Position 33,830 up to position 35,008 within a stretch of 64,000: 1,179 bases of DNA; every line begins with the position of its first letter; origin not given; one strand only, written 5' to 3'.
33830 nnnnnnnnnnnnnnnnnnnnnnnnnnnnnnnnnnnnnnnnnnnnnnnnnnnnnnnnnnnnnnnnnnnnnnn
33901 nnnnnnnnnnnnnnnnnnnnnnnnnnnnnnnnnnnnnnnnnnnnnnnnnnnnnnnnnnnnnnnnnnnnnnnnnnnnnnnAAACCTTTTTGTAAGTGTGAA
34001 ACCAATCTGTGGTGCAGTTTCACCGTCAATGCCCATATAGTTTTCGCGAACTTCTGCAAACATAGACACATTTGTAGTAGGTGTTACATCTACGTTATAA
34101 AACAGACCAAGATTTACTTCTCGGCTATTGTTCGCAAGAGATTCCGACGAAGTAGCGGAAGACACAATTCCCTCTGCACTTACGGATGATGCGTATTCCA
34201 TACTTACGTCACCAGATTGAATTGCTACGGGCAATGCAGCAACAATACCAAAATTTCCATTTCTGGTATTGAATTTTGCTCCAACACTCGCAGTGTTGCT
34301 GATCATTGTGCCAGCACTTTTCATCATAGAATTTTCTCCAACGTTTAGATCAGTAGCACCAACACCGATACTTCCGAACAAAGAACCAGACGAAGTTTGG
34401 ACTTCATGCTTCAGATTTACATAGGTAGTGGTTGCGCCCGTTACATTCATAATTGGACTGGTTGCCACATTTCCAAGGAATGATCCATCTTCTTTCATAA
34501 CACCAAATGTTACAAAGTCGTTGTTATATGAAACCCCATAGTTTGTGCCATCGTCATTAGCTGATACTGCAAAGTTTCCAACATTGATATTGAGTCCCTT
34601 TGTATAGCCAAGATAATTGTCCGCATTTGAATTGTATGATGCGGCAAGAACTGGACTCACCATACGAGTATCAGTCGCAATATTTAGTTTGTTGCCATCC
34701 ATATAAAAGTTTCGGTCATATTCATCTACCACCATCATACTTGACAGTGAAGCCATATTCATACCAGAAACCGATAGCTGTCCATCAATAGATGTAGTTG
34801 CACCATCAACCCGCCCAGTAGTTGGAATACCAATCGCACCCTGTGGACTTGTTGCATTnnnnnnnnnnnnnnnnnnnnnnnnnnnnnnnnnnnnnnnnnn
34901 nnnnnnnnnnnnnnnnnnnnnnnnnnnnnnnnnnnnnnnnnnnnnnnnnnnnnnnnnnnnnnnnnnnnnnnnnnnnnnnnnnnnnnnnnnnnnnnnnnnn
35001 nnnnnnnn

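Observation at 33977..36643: Phage-encoded subtilase (S8) with an autotransporter-like C-terminal domain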

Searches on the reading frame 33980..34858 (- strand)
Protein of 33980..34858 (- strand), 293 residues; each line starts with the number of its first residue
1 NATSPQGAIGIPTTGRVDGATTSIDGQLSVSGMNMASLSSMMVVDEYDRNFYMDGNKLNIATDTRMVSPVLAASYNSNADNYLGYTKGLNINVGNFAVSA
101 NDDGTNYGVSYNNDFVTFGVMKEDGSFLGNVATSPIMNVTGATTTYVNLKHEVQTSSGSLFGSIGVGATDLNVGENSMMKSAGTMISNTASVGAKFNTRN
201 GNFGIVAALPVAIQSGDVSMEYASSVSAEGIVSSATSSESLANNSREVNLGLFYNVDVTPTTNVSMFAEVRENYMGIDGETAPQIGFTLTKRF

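Call 21: search_solved_structures(query=A2, max_evalue=10, show_alignments=2)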
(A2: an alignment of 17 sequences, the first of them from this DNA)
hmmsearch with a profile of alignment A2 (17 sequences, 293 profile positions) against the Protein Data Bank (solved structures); distinct sequences matched with E-value up to 10: 0.

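Call 22: search_protein_families(library=pfam, alignment_id=A2, max_evalue=10)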
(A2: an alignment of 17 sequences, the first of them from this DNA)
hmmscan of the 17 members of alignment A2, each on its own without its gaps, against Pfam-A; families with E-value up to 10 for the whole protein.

A. member 1, seq(293 aa): 1 family
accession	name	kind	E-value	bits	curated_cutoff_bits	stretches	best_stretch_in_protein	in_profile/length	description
PF25222.1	DUF7840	-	0.069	13.2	27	1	72-104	31-63/224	Domain of unknown function (DUF7840)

B. families by the number of members that match (of 17 scanned): 10 families
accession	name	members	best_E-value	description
PF25222.1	DUF7840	2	0.028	Domain of unknown function (DUF7840)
PF17565.7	DUF5471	1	0.018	Family of unknown function (DUF5471)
PF06585.17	JHBP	1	0.021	Haemolymph juvenile hormone binding protein (JHBP)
PF16984.11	Grp7_allergen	1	0.049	Group 7 allergen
PF16424.10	DUF5021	1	0.057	Domain of unknown function (DUF5021)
PF19787.4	DUF6271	1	0.073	Family of unknown function (DUF6271)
PF11171.13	DUF2958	1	0.18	Protein of unknown function (DUF2958)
PF16556.11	IL17R_fnIII_D1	1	0.3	Interleukin-17 receptor, fibronectin-III-like domain 1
PF13505.12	OMP_b-brl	1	3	Outer membrane protein beta-barrel domain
PF10599.14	Nup_retrotrp_bd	1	4.4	Retro-transposon transporting motif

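Call 34: predict_structure(alignment_id=A2)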
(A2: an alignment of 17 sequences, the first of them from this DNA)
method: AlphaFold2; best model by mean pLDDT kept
length: 293 residues; sequences in the alignment: 17
mean_pLDDT: 79.5   pTM: 0.73
mean pLDDT of the five models: 79.5, 75.0, 73.7, 70.2, 68.0
residues with pLDDT >= 90: 93; 70-90: 136; 50-70: 39; < 50: 25
segments of 3 or more residues with pLDDT < 50: 1-25
pLDDT, mean of each block of 10 residues (from residue 1): 31 34 48 65 65 68 76 79 86 88 91 91 89 80 94 91 94 85 91 92 92 88 71 79 84 91 91 80 89 82
secondary structure, 60 per line:
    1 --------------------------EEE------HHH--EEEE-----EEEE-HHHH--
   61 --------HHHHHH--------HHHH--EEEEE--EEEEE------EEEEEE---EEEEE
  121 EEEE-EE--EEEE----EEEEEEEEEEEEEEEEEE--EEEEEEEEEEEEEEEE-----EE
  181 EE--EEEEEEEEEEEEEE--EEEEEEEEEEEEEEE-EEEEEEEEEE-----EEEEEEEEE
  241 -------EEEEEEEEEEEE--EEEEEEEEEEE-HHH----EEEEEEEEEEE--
elements in order: E27-29 E41-44 E50-53 H55-58 H69-74 H83-86 E89-93 E96-100 E107-112 E116-124 E130-133 E138-155 E158-173 E179-182 E185-198 E201-215 E217-226 E232-240 E248-259 E262-272 E281-291

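Call 48: fold_search(model_id=the predicted structure, library=pdb)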
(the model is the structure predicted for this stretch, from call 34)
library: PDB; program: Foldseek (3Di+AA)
matches with E <= 10: 637; with E <= 0.001: 0
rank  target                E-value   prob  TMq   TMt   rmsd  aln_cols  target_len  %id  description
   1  4dcb_A                2.5e-03  0.98  0.24  0.25  13.3       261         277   10  Y. pestis Plasminogen Activator Pla in Complex with Human Plasminogen Activation Loop Peptide ALP11 (released 2012-06-06)
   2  2x55                  2.6e-03  0.97  0.24  0.25  13.6       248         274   11  Yersinia Pestis Plasminogen Activator Pla (Native) (released 2010-07-28)
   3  2x4m_B                3.2e-03  0.95  0.22  0.22  16.3       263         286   11  Yersinia Pestis Plasminogen Activator Pla (released 2010-07-28)
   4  2fgq                  3.4e-03  1.00  0.36  0.33   7.6       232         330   14  High resolution X-ray structure of Omp32 in complex with malate (released 2006-01-31)
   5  7xw0_B                3.6e-03  0.98  0.26  0.29  14.0       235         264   11  Crystal structure of pOmpT (released 2023-05-31)
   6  8jto                  3.8e-03  0.99  0.32  0.28   8.1       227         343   10  Outer membrane porin of Burkholderia pseudomallei (BpsOmp38) in complex with ceftazidime (released 2024-06-26)
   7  3wi5                  4.0e-03  1.00  0.39  0.37   9.3       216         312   12  Crystal structure of the Loop 7 mutant PorB from Neisseria meningitidis serogroup B (released 2014-01-01)
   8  2x56                  4.9e-03  0.97  0.24  0.25  13.2       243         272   11  Yersinia Pestis Plasminogen Activator Pla (Native) (released 2010-07-28)
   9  2x4m_C                7.9e-03  0.87  0.22  0.22  17.7       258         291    9  Yersinia Pestis Plasminogen Activator Pla (released 2010-07-28)
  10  6ehf                  8.3e-03  0.99  0.33  0.31   8.4       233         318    8  OmpT (in-vitro folded), an outer membrane protein Vibrio cholerae (trimer form) (released 2018-04-25)
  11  4ctd_B                9.2e-03  0.99  0.31  0.37  16.5       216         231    8  X-ray structure of an engineered OmpG loop6-deletion (released 2014-08-13)
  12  2x4m_A                9.2e-03  0.77  0.20  0.20  16.7       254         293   10  Yersinia Pestis Plasminogen Activator Pla (released 2010-07-28)
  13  5mdq_A                1.1e-02  1.00  0.37  0.32   7.5       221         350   11  Crystal structure of outer membrane expressed Chitoporin VhChip from Vibrio harveyi (released 2017-12-20)
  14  5oyk                  1.5e-02  0.98  0.34  0.32   9.1       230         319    9  Outer-membrane expressed OmpT of Vibrio cholerae (released 2018-04-25)
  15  7xw0_A                2.0e-02  0.90  0.26  0.28  13.8       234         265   10  Crystal structure of pOmpT (released 2023-05-31)
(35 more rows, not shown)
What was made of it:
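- On Outer-membrane beta-barrel proteins (BAM substrates, Pfam clan MBB): Foldseek PDB hits are all OM barrels but weak (best E=2.5e-3; call 48).
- Foldseek agrees (call 48).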

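Call 54: search_protein_representatives(alignment_id=A2)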
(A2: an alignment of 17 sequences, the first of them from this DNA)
Query: 17 sequences, 293 profile positions. Proteins with E-value up to 0.001 (for the whole library): 795; up to 1e-10: 229; up to 1e-30: 49. The best 150 are listed.
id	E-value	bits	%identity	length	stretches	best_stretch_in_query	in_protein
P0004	2.9e-119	414.5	-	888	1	1-293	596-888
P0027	2.3e-113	395.1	-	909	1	1-293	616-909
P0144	2.6e-112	391.6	-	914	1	1-293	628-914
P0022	2.3e-111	388.5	-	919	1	2-293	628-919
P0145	2.8e-102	358.7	-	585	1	2-293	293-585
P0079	3.8e-101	355.0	-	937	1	1-293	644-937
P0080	6.2e-96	337.9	-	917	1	2-293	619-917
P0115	2.0e-94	332.9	-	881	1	1-293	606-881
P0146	2.6e-85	303.0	-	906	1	2-293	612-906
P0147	6.5e-82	291.8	-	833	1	1-293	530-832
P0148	2.0e-76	273.8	-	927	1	2-293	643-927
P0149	3.2e-76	273.2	-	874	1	1-285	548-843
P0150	1.4e-68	248.1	-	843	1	1-293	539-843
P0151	1.1e-65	238.5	-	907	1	2-293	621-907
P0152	3.3e-57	210.7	-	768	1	1-293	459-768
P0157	4.2e-43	164.5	-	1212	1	1-293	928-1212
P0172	8.1e-36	140.5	-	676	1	1-293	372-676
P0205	1.1e-23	100.7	-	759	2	116-286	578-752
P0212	1.4e-19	87.2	-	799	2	92-288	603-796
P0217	1.7e-18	83.7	-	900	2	110-293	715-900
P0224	8.1e-18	81.4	-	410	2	115-275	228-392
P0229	5.0e-17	78.9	-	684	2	110-273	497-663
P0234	2.3e-16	76.7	-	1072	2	73-273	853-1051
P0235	3.8e-16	76.0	-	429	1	112-286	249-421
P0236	4.2e-16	75.8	-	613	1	115-286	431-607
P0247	4.1e-15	72.6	-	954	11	121-167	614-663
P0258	2.1e-14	70.3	-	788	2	117-293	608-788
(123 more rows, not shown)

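Call 56: search_protein_families(library=pfam, alignment_id=A3, max_evalue=0.001)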
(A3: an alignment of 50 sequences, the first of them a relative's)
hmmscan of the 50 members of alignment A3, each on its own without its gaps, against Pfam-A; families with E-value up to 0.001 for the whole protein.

A. member 1, P0145 (585 aa): 1 family
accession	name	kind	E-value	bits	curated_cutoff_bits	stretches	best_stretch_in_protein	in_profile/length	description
PF00082.27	Peptidase_S8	-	4.1e-26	92.4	21.8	1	11-283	50-283/288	Subtilase family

B. families by the number of members that match (of 50 scanned): 12 families
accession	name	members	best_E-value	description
PF00082.27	Peptidase_S8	47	3.7e-51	Subtilase family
PF12796.13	Ank_2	2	4.5e-10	Ankyrin repeats (3 copies)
PF00023.36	Ank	2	6.1e-09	Ankyrin repeat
PF04966.18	OprB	2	3.1e-08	Carbohydrate-selective porin, OprB family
PF04519.19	Bactofilin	1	1.3e-30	Polymer-forming cytoskeletal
PF13517.12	FG-GAP_3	1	3.8e-20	FG-GAP-like repeat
PF13857.12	Ank_5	1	2.6e-09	Ankyrin repeats (many copies)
PF09341.15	Pcc1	1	2.6e-08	Transcription factor Pcc1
PF13637.12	Ank_4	1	6.3e-08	Ankyrin repeats (many copies)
PF01839.29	FG-GAP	1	4.2e-06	FG-GAP repeat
PF10942.13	DUF2619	1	3.1e-05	Protein of unknown function (DUF2619)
PF22058.2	X25_BaPul_like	1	0.00012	Pullulanase X25 domain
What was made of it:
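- Closest known: OprB-family carbohydrate-selective porins. Different: The window protein and its 17+50 sampled relatives do not themselves reach OprB significance, apart from 2 remote members (calls 22, 56).
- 47 of 50 sampled carry S8 (calls 54, 56). The barrel is almost exclusively tied to S8 rather than serving many passengers (47/50; call 56).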

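Call 57: find_homologous_proteins(query=A2, max_evalue=0.00001)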
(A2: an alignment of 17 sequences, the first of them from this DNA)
Query A2 (17 sequences) (293 aa, profile of the alignment): 9 proteins with E <= 0.00001 among 8000 candidates.
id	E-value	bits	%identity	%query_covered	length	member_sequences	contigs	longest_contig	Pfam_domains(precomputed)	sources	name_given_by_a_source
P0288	2.8e-123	429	63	100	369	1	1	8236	PF00082.28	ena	-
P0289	1.4e-106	374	39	100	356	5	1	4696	PF00082.28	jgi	-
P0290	7.0e-100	352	42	94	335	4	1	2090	-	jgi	-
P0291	9.0e-99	349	38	100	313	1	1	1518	-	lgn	-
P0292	4.0e-93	330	38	100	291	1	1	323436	-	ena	-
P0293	1.9e-90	321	50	73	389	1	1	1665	PF00082.28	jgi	jgi:hypothetical protein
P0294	2.6e-71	259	39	76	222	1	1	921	-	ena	-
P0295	1.3e-34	138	28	100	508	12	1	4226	PF00082.28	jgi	jgi:hypothetical protein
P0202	4.0e-24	104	60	20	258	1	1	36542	PF00082.28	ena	-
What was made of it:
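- Tried and rejected: find_homologous_proteins with the barrel alignment (call 57) saturated on its word index and returned only 9 fragments.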

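Call 58: find_encoding_contigs(protein=P0157, flank=7000, max_places=2)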
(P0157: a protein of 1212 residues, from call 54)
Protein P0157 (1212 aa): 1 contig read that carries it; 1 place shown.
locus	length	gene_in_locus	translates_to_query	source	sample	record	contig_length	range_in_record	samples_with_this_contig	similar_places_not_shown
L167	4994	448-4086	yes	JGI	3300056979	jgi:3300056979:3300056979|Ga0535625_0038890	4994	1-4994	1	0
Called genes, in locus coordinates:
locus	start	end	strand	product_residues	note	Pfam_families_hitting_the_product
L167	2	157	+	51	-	?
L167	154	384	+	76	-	-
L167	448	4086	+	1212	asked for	PF00082:Peptidase_S8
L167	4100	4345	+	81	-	-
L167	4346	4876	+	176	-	PF00156:Pribosyltran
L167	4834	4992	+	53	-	?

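Call 59: find_encoding_contigs(protein=P0172, flank=7000, max_places=2)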
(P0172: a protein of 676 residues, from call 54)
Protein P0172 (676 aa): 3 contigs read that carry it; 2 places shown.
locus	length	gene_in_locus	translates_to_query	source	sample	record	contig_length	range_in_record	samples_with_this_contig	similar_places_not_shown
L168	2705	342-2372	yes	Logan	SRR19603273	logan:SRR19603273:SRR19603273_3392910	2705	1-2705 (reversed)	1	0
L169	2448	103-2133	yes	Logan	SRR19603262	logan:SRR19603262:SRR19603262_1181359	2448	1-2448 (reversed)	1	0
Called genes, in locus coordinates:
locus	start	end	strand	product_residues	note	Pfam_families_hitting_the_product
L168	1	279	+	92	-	?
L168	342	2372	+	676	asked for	PF00082:Peptidase_S8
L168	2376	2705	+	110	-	?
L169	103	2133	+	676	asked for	PF00082:Peptidase_S8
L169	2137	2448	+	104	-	?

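Call 66: fold_search(model_id=the predicted structure, library=viral)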
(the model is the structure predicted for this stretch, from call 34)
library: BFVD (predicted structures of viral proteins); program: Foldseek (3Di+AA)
matches with E <= 10: 249; with E <= 0.001: 2
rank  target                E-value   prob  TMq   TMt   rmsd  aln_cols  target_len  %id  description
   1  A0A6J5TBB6            1.4e-12  1.00  0.66  0.31   5.5       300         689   20  Peptidase S8/S53 domain containing protein [uncultured Caudovirales phage]
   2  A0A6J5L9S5            1.1e-09  1.00  0.67  0.26   4.8       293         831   11  Repeat domain in Vibrio, Colwellia, Bradyrhizobium and Shewanella [uncultured Caudovirales phage]
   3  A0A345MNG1            9.0e-03  0.96  0.28  0.24  17.4       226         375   10  (no name in the UniProt tables at hand)
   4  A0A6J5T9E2            1.2e-02  0.44  0.15  0.18  21.5       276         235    9  Outer membrane protein beta-barrel [uncultured Caudovirales phage]
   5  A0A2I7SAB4            1.6e-02  0.23  0.18  0.17  19.1       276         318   12  (no name in the UniProt tables at hand)
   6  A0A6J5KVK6            2.1e-02  0.51  0.15  0.24  23.3       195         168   14  Uncharacterized protein [uncultured Caudovirales phage]
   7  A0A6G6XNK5            2.4e-02  0.13  0.13  0.09  28.4       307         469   12  (no name in the UniProt tables at hand)
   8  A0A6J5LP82            2.7e-02  0.97  0.32  0.33  10.4       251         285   12  OmpC Outer membrane protein (Porin) [uncultured Caudovirales phage]
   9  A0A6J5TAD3            5.9e-02  0.98  0.28  0.41  10.4       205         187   11  Porin domain-containing protein [uncultured Caudovirales phage]
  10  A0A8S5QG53            6.6e-02  0.80  0.26  0.40  11.8       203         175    9  Phosphate-selective porin (Fragment) [Siphoviridae sp. ctr8v12]
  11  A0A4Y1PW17            6.6e-02  0.38  0.17  0.25  19.2       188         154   13  (no name in the UniProt tables at hand)
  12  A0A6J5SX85            8.5e-02  0.98  0.36  0.42  10.1       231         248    7  DUF481 domain-containing protein [uncultured Caudovirales phage]
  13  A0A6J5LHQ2            1.2e-01  0.92  0.28  0.40   8.8       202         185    9  Uncharacterized protein [uncultured Caudovirales phage]
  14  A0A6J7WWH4            1.2e-01  0.66  0.22  0.32  10.4       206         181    9  Uncharacterized protein [uncultured Caudovirales phage]
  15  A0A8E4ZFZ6            1.2e-01  0.57  0.19  0.32  14.2       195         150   11  Uncharacterized protein [Tenacibaculum phage Gundel_1]
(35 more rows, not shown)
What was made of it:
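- Closest known: Phage- and prophage-encoded outer-membrane proteins. Same: BFVD lists many uncultured-phage porin and OMP-like barrels and one 'autotransporter beta-domain' protein (call 66).
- A barrel of the same fold is fused to a VCBS-repeat protein in an uncultured phage (BFVD A0A6J5L9S5, E=1.1e-9, TM 0.67; call 66). The same barrel fold carries a VCBS-repeat passenger in another phage protein (call 66).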

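Call 70: find_encoding_contigs(protein=P0292, flank=6000, max_places=2)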
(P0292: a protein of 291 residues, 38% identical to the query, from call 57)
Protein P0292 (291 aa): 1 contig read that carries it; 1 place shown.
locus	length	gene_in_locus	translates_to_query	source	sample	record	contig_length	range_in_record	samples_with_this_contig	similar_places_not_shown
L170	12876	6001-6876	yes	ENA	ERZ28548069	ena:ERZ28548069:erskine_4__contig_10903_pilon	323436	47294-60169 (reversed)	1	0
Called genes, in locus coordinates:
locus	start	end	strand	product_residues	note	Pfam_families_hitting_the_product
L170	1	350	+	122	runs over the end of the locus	-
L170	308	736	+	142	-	-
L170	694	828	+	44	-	-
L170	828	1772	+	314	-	PF01073:3Beta_HSD, PF01370:Epimerase, PF02719:Polysacc_synt_2, PF04321:RmlD_sub_bind, PF05368:NmrA (faint), PF13460:NAD_binding_10, PF16363:GDP_Man_Dehyd, PF07993:NAD_binding_4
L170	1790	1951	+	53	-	-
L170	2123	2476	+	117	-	PF01227:GTP_cyclohydroI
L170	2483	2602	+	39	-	-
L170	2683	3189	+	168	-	-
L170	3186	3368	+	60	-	-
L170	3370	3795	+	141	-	PF00156:Pribosyltran (weak)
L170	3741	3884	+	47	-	-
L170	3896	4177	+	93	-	-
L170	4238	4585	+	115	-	-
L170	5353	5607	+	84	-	-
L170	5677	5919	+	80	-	-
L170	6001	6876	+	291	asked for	-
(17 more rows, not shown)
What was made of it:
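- Tried and rejected: It lies on a Pilon-polished long-read contig where neighbouring genes are also fragmented, so I treat it as a frameshift artefact (call 70).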
